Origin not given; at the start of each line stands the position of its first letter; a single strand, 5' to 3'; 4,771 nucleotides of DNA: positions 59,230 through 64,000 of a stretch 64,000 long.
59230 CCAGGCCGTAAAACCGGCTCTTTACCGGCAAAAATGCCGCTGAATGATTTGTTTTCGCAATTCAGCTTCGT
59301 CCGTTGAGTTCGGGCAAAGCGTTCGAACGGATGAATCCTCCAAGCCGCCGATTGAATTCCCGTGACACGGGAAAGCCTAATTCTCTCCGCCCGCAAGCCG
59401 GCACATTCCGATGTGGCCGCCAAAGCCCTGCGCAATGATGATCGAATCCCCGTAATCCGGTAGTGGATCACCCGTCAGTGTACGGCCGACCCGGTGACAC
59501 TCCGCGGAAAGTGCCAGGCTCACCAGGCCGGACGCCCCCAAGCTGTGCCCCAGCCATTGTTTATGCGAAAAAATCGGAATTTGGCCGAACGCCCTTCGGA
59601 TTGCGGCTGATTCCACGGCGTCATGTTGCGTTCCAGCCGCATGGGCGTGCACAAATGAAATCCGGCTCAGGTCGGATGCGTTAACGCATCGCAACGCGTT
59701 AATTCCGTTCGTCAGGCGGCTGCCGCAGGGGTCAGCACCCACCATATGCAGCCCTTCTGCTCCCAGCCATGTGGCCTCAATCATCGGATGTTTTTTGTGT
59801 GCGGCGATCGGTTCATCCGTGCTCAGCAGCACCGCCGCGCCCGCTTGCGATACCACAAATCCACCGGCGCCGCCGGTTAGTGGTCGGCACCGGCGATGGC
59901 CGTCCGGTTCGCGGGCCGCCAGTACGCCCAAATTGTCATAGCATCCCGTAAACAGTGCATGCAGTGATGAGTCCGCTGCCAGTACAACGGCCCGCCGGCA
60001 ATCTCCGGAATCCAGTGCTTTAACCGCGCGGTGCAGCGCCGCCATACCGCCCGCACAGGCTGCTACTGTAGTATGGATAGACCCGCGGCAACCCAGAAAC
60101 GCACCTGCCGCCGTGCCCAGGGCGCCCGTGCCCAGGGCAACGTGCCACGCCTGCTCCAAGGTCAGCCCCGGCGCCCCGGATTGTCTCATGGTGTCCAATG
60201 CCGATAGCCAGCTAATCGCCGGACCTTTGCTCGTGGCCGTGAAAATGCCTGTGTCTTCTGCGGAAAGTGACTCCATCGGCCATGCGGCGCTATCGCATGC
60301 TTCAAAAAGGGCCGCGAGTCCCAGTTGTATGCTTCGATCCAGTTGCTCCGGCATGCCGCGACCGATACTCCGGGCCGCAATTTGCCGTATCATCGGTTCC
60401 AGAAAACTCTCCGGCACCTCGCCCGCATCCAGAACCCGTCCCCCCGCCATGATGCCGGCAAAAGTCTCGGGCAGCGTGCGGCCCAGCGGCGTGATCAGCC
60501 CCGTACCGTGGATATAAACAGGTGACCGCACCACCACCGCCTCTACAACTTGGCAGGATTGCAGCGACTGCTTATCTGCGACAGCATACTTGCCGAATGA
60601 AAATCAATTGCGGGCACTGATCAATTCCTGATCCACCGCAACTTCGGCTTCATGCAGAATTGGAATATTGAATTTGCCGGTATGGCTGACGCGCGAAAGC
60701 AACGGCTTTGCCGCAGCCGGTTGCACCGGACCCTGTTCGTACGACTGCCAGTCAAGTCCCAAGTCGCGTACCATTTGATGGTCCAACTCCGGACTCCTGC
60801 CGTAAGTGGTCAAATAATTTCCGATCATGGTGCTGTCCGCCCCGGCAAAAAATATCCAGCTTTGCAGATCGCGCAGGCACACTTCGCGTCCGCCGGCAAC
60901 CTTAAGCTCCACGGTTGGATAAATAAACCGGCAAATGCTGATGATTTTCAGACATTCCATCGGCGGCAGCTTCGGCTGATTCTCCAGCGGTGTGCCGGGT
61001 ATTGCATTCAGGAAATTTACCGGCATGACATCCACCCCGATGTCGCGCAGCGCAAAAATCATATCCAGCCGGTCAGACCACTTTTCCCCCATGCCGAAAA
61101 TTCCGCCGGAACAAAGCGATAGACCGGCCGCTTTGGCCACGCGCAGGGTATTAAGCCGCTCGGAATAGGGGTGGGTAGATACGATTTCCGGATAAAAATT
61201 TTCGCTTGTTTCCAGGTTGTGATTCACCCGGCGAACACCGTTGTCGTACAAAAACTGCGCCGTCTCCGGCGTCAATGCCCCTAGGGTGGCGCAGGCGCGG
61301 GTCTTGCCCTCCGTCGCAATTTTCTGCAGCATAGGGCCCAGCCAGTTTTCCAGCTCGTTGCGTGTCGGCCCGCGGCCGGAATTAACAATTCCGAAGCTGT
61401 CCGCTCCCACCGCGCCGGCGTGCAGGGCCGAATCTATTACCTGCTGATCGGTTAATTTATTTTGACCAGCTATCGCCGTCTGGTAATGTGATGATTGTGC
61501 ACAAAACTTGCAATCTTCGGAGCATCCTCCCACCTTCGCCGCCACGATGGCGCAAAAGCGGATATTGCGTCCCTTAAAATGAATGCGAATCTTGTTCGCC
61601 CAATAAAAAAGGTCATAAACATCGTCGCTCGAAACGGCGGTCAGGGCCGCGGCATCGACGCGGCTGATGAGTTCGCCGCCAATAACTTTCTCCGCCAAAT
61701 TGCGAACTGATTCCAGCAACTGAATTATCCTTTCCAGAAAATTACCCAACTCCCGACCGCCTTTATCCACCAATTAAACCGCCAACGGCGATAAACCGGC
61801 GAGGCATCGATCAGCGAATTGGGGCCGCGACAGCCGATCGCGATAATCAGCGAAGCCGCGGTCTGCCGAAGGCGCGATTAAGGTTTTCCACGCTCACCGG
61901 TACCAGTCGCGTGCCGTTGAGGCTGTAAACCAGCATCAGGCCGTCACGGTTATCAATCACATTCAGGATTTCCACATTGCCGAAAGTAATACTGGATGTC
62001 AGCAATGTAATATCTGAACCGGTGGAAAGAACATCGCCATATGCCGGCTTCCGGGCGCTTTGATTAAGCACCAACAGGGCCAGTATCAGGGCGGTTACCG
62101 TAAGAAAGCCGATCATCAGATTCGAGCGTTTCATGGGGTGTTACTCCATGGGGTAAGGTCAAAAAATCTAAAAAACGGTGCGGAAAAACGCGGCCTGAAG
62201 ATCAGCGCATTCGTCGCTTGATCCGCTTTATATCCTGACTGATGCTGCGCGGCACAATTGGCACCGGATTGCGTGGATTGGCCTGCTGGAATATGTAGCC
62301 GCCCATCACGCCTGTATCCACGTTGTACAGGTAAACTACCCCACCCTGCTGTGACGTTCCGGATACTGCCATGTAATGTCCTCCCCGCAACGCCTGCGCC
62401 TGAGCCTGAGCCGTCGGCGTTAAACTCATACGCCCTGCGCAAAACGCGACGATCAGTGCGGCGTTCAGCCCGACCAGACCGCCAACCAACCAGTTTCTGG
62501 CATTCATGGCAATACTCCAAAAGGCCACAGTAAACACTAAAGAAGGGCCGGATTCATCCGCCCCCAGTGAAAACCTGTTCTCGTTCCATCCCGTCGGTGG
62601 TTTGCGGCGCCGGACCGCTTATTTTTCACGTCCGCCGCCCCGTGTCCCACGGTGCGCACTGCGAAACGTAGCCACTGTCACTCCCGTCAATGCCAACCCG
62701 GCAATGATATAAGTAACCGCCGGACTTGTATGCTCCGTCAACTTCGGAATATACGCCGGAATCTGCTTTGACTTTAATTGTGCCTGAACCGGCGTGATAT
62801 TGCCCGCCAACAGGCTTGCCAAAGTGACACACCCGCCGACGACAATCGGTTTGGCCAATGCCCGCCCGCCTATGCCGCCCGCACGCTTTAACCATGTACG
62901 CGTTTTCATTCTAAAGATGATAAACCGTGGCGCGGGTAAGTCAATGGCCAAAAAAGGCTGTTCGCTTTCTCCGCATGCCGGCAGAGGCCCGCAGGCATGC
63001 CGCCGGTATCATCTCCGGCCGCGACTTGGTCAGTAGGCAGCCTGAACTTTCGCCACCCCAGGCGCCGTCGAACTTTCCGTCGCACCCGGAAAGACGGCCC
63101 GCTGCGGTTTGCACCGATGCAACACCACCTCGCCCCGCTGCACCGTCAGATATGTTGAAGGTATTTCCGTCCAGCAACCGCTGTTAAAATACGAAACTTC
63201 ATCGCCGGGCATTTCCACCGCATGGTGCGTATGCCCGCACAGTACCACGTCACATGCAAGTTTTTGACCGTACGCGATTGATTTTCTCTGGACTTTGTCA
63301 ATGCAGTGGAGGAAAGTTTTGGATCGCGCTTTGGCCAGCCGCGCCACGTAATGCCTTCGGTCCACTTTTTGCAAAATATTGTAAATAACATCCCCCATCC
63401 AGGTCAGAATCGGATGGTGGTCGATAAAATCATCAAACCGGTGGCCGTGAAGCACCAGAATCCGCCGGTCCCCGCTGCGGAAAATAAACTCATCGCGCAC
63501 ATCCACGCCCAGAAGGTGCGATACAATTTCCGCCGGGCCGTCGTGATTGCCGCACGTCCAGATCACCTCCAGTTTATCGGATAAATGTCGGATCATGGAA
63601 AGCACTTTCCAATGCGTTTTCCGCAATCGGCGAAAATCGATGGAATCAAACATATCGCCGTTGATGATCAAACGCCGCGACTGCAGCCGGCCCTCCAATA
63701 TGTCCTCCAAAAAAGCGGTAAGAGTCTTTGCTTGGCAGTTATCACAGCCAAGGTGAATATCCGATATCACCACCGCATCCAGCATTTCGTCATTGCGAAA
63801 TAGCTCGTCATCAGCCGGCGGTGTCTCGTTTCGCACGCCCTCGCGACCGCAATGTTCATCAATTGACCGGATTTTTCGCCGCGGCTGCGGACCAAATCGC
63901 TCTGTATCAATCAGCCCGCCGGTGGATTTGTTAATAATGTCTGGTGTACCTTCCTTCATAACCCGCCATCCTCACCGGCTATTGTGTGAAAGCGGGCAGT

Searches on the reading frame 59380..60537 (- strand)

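Call 27: search_protein_families(library=pfam, proteins=[window:59380-60537:-], max_evalue=0.00001)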
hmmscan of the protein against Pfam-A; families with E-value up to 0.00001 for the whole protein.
window:59380-60537:- (386 aa): 2 families
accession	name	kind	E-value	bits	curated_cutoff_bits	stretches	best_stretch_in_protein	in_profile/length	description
PF00109.32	ketoacyl-synt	-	1.4e-21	77.7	20.8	1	57-241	74-249/252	Beta-ketoacyl synthase, N-terminal domain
PF02801.28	Ketoacyl-synt_C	-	2.4e-09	37.6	20.8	1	262-343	13-102/119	Beta-ketoacyl synthase, C-terminal domain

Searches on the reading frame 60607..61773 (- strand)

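Call 27: search_protein_families(library=pfam, proteins=[window:60607-61773:-], max_evalue=0.00001)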
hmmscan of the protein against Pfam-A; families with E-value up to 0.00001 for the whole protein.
window:60607-61773:- (389 aa): 2 families
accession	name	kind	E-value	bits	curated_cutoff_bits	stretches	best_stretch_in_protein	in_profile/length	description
PF06968.18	BATS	-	4.7e-25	88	22.2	1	251-340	1-87/88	Biotin and Thiamin Synthesis associated domain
PF04055.27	Radical_SAM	-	1.7e-14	54.8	29.5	1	82-239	5-163/166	Radical SAM superfamily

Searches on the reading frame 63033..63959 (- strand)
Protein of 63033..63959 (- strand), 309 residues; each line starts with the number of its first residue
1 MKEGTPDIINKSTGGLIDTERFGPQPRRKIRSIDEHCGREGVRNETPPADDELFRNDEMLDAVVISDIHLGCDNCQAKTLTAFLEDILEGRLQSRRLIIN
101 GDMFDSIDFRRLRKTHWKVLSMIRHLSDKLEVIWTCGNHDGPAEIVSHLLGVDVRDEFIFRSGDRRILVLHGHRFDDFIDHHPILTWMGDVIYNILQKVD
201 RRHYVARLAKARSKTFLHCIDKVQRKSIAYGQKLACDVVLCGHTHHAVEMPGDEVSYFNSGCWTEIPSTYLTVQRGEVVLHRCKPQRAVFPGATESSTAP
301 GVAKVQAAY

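Call 27: search_protein_families(library=pfam, proteins=[window:63033-63959:-], max_evalue=0.00001)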
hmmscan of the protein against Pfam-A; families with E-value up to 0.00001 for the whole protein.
window:63033-63959:- (309 aa): 2 families
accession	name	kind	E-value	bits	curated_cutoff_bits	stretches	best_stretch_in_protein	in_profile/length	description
PF00149.33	Metallophos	-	1.5e-09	39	21.5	1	63-246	4-190/191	Calcineurin-like phosphoesterase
PF12850.12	Metallophos_2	-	4.7e-08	33.6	27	1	62-265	3-137/154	Calcineurin-like phosphoesterase superfamily domain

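Call 52: find_encoding_contigs(protein=window:63033-63959:-, flank=10000, max_places=3)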
Protein window:63033-63959:- (309 aa): 11 contigs read that carry it; 3 places shown.
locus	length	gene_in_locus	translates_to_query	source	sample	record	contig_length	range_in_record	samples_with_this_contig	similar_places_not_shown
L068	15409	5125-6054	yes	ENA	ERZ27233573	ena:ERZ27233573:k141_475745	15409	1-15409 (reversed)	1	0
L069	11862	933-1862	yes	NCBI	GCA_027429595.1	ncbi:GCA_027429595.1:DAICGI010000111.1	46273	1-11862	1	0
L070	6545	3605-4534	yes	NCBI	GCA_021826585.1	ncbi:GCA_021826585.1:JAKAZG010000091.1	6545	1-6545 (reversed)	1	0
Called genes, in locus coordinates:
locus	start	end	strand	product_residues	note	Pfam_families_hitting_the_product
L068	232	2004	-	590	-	PF05524:PEP-utilisers_N, PF00391:PEP-utilizers, PF02896:PEP-utilizers_C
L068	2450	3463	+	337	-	PF13531:SBP_bac_11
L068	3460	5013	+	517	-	PF00528:BPD_transp_1, PF00005:ABC_tran, PF02463:SMC_N (faint), PF13304:AAA_21 (weak)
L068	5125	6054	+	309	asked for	PF00149:Metallophos, PF12850:Metallophos_2 (weak)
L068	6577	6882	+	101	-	-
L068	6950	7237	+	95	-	-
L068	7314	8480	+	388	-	PF04055:Radical_SAM, PF06968:BATS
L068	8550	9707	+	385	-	PF00109:ketoacyl-synt, PF02801:Ketoacyl-synt_C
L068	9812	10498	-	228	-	PF13469:Sulfotransfer_3 (faint)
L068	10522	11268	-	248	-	PF07589:PEP_exosort_dom (weak)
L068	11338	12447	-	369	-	PF04185:Phosphoesterase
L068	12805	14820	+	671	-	PF01663:Phosphodiest, PF00515:TPR_1 (faint), PF07719:TPR_2 (faint), PF12895:ANAPC3 (faint), PF13174:TPR_6 (faint), PF13176:TPR_7 (faint), PF14559:TPR_19, PF13432:TPR_16, +6 more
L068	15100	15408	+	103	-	?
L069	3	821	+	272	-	?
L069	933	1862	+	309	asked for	PF00149:Metallophos, PF12850:Metallophos_2 (weak)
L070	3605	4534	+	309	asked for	PF00149:Metallophos, PF12850:Metallophos_2 (weak)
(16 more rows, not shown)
